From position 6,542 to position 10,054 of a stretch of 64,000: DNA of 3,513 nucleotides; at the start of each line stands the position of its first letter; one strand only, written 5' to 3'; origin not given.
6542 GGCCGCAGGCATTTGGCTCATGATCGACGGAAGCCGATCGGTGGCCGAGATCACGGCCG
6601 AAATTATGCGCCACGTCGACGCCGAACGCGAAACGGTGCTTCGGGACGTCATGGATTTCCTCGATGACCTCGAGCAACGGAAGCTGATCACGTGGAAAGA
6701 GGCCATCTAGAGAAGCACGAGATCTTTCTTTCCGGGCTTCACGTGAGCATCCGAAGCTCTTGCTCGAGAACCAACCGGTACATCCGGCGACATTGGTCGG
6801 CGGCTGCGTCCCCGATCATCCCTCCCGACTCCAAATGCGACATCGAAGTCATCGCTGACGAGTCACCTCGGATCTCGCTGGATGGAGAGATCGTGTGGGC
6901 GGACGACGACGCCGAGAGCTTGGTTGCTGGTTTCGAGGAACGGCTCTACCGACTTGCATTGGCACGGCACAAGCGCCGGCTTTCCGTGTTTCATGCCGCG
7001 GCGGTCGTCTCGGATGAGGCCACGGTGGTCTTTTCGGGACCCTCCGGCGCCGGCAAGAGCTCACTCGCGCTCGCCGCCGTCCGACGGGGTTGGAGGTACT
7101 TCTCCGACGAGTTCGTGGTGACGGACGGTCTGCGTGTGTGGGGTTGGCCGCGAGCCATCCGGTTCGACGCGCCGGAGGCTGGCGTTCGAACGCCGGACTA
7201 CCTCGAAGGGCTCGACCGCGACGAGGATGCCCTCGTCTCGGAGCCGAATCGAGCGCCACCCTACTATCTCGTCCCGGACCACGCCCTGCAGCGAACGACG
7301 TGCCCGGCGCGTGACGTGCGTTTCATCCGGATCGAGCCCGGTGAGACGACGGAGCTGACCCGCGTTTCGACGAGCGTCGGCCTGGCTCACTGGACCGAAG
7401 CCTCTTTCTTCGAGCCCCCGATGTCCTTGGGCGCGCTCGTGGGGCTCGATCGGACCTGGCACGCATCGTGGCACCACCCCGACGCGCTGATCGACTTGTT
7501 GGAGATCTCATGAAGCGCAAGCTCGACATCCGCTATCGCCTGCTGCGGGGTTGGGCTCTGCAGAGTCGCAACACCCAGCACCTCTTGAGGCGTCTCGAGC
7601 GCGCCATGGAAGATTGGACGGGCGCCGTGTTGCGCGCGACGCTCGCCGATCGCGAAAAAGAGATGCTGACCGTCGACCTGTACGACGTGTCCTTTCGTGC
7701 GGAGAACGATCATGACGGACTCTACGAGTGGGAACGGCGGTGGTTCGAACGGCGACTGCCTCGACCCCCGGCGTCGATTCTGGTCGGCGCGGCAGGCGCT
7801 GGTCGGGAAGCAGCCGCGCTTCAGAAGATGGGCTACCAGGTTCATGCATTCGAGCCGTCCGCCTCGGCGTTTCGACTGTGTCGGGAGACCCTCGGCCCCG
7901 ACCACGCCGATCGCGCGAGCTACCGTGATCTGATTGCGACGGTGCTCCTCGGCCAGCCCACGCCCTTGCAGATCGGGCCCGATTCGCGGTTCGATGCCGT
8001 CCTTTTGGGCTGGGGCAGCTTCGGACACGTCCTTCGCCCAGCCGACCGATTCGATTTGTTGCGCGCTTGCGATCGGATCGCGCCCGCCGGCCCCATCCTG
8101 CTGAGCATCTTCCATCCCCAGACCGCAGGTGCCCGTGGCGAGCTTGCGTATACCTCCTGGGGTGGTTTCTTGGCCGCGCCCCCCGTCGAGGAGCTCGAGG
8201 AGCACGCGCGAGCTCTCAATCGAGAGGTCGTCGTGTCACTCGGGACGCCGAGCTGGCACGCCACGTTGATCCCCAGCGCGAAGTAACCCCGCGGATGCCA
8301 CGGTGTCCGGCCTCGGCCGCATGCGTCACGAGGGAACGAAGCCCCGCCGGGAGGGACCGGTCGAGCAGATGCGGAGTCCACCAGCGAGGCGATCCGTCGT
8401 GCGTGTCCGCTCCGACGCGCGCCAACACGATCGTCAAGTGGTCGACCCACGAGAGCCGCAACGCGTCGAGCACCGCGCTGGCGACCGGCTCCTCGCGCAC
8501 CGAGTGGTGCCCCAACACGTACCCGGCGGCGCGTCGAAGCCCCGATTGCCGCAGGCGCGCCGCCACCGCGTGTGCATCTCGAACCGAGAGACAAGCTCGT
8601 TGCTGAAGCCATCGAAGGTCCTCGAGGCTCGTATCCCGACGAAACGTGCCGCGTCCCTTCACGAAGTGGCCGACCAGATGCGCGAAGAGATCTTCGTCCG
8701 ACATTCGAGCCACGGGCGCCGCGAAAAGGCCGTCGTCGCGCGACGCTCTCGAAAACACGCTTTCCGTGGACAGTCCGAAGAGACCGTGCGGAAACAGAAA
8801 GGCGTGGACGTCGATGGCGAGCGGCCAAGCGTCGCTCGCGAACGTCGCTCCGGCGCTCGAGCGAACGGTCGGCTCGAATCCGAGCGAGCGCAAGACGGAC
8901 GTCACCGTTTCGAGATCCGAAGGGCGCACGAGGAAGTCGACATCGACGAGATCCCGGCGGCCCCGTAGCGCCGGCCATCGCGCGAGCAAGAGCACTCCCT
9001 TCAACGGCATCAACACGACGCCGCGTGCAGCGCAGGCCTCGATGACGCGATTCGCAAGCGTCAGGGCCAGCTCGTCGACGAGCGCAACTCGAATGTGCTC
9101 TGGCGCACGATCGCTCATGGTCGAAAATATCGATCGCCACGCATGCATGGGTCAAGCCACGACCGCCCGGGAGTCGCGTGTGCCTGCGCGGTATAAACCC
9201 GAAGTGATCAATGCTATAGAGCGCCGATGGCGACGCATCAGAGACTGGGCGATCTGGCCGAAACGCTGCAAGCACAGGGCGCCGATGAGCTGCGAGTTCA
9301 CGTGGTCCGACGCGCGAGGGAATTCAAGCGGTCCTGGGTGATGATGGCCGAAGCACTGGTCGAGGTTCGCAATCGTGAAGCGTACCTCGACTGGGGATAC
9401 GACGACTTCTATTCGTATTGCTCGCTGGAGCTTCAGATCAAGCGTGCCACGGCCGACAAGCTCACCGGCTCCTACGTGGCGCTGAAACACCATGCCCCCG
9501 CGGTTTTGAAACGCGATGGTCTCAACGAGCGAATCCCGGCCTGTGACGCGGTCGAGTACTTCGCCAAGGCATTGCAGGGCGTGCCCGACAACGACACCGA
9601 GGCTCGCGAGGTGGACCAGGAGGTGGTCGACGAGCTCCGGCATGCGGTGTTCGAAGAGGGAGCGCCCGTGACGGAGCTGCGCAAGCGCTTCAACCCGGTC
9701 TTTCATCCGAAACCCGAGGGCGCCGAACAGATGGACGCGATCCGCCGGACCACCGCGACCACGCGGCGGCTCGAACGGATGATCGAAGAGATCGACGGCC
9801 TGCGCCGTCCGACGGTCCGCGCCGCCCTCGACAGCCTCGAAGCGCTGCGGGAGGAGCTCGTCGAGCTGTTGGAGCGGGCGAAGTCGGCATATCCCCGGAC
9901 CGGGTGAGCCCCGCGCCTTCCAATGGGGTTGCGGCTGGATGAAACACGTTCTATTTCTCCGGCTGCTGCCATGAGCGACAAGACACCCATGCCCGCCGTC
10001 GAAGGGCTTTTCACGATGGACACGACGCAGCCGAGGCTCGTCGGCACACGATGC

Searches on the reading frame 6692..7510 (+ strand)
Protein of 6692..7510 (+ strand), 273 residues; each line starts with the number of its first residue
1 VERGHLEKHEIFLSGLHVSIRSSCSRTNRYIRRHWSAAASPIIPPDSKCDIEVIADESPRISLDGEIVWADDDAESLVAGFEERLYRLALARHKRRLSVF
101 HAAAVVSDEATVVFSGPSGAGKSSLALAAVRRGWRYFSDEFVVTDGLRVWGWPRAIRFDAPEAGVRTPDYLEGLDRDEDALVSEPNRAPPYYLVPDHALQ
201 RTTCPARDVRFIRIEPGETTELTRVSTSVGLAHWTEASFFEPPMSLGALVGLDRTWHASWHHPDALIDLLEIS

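Call 3: search_protein_families(library=pfam, proteins=[window:6692-7510:+], max_evalue=0.1)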
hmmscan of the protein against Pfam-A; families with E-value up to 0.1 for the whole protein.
window:6692-7510:+ (273 aa): 6 families
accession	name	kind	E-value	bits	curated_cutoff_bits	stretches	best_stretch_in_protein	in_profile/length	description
PF01695.23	IstB_IS21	-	0.0014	18.6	24.1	1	82-136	65-123/238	IstB-like ATP binding protein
PF07475.17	Hpr_kinase_C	-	0.0014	18.6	33.3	1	101-143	10-52/171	HPr Serine kinase C-terminal domain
PF03193.22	RsgA_GTPase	-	0.0085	16.4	30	1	103-126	101-123/174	RsgA GTPase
PF20703.3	nSTAND1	-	0.032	14.3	27.1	1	104-130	28-54/379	Novel STAND NTPase 1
PF13555.12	AAA_29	-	0.05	13.8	27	0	105-125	17-38/61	P-loop containing region of AAA domain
PF13191.12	AAA_16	-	0.057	14.3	32.6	0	110-156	25-73/167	AAA ATPase domain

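Call 4: search_protein_families(library=ncbifam, proteins=[window:6692-7510:+], max_evalue=0.1)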
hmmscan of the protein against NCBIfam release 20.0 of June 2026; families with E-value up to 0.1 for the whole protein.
window:6692-7510:+ (273 aa): 9 families
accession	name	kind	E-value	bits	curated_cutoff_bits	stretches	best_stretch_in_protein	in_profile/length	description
TIGR04352.1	HprK_rel_A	equivalog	5.3e-12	45.4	200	1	89-145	88-144/280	HprK-related kinase A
TIGR04355.1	HprK_rel_B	hypoth_equivalog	3.4e-07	29.7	200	1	95-143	142-190/351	HprK-related kinase B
NF003883.0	PRK05428.2-1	equivalog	6e-05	22.5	252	1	99-141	17-59/189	HPr kinase/phosphorylase-related protein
NF006616.1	PRK09183.1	subfamily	0.0041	16.4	300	1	80-129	71-120/253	IS21-like element helper ATPase IstB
NF000361.1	self_FomB_kinase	exception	0.018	14.1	400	1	101-160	129-189/325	FomB family phosphonate monophosphate kinase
NF038214.1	IS21_help_AAA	equivalog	0.019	14.7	200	1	94-130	75-111/232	IS21-like element helper ATPase IstB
TIGR00679.1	hpr-ser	equivalog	0.031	13.5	240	1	112-143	146-177/300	HPr(Ser) kinase/phosphatase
NF005115.0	PRK06547.1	equivalog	0.048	13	173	1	102-132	8-38/172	hypothetical protein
NF038308.1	RNA_repair_RtcR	equivalog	0.051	12.4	650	1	106-126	201-221/530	RNA repair transcriptional activator RtcR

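Call 49: search_solved_structures(query=window:6692-7510:+, max_evalue=1, show_alignments=1)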
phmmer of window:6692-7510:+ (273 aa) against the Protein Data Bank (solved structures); distinct sequences matched with E-value up to 1: 5.
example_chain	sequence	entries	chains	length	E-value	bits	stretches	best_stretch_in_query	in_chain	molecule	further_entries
1jb1_A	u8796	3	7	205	0.26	13.8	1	110-142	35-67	HPRK PROTEIN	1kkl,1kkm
2qmh_A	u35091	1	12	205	0.26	13.8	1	110-142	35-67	HPr kinase/phosphorylase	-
3tqf_A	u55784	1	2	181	0.28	13.7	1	99-142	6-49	Hpr(Ser) kinase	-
6c2u_A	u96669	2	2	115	0.34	13.4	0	111-128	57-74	phosphate-loop protein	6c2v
1ko7_A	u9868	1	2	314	0.4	13.2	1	95-142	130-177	Hpr kinase/phosphatase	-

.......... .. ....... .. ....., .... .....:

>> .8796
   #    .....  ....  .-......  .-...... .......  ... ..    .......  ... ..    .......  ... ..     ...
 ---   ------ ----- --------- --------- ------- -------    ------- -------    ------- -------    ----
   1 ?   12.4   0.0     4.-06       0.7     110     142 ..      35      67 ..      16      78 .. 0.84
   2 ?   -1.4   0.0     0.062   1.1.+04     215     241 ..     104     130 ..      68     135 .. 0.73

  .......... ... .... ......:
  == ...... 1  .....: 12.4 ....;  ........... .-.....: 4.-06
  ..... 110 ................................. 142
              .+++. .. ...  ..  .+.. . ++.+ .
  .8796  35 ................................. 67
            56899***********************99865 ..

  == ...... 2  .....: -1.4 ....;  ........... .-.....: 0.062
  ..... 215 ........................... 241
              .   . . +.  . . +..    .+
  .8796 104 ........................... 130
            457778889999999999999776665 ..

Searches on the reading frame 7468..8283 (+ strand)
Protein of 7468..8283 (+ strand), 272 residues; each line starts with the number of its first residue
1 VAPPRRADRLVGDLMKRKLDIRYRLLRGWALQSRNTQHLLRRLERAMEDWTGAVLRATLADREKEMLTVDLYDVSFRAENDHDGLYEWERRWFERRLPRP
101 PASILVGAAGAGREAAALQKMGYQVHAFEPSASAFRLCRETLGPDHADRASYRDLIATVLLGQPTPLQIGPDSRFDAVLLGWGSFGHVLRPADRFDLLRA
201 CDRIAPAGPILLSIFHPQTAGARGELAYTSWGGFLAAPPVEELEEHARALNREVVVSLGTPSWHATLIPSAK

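Call 3: search_protein_families(library=pfam, proteins=[window:7468-8283:+], max_evalue=0.1)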
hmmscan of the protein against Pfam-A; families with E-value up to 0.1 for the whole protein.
window:7468-8283:+ (272 aa): 4 families
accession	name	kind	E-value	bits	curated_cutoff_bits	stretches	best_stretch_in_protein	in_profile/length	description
PF08241.18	Methyltransf_11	-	0.00067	20.7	21.2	1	108-205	4-87/95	Methyltransferase domain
PF08242.18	Methyltransf_12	-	0.0011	20.1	30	1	109-204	5-91/98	Methyltransferase domain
PF13424.12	TPR_12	-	0.025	15.2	30.1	0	133-162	28-57/77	Tetratricopeptide repeat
PF13374.12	TPR_10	-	0.07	13.6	27.5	1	115-148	9-42/42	Tetratricopeptide repeat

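Call 4: search_protein_families(library=ncbifam, proteins=[window:7468-8283:+], max_evalue=0.1)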
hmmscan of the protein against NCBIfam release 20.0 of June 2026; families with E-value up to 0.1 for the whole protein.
window:7468-8283:+ (272 aa): 3 families
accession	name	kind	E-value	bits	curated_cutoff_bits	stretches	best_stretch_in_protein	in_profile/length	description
NF041820.1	daptide_MTase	equivalog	6.9e-07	29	175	1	102-222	38-152/243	daptide-type RiPP biosynthesis methyltransferase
TIGR04276.1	FxsC_Cterm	equivalog_domain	0.074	12.8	55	0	8-65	65-120/196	FxsC protein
TIGR01444.1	fkbM_fam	subfamily_domain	0.086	13.3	37.7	0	106-147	5-47/143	FkbM family methyltransferase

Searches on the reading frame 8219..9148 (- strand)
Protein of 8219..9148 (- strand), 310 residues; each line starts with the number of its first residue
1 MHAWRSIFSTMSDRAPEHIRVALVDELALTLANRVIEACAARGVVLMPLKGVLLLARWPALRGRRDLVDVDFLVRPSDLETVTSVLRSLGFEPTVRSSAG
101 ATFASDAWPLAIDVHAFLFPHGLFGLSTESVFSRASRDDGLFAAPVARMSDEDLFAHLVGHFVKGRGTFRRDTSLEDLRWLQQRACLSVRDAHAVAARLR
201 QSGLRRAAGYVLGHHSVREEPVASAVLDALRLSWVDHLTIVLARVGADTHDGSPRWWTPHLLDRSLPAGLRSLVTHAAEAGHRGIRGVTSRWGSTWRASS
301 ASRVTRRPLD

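Call 3: search_protein_families(library=pfam, proteins=[window:8219-9148:-], max_evalue=0.1)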
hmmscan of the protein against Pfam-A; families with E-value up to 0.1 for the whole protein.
window:8219-9148:- (310 aa): 1 family
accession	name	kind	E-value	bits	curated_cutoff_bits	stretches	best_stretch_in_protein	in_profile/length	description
PF14907.12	NTP_transf_5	-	5.3e-20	72.5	31.2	1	25-213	53-242/249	Uncharacterised nucleotidyltransferase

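Call 4: search_protein_families(library=ncbifam, proteins=[window:8219-9148:-], max_evalue=0.1)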
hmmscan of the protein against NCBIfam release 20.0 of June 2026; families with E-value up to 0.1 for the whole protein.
window:8219-9148:- (310 aa): 0 families

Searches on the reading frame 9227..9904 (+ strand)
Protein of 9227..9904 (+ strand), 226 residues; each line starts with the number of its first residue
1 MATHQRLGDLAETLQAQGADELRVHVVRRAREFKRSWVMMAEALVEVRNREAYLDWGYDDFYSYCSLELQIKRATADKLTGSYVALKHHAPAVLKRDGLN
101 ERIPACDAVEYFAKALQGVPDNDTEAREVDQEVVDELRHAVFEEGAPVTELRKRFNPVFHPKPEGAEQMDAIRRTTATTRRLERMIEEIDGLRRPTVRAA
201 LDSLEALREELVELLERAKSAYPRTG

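Call 3: search_protein_families(library=pfam, proteins=[window:9227-9904:+], max_evalue=0.1)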
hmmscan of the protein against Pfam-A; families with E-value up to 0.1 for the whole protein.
window:9227-9904:+ (226 aa): 1 family
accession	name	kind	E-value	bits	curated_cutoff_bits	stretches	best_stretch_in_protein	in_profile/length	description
PF20572.3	DUF6781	-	0.08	13.2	27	0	175-219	90-134/213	Family of unknown function (DUF6781)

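Call 4: search_protein_families(library=ncbifam, proteins=[window:9227-9904:+], max_evalue=0.1)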
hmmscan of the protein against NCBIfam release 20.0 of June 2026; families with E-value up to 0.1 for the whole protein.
window:9227-9904:+ (226 aa): 1 family
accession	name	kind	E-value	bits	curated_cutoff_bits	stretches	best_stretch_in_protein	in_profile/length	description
TIGR04276.1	FxsC_Cterm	equivalog_domain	0.073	12.8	55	1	164-224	118-176/196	FxsC protein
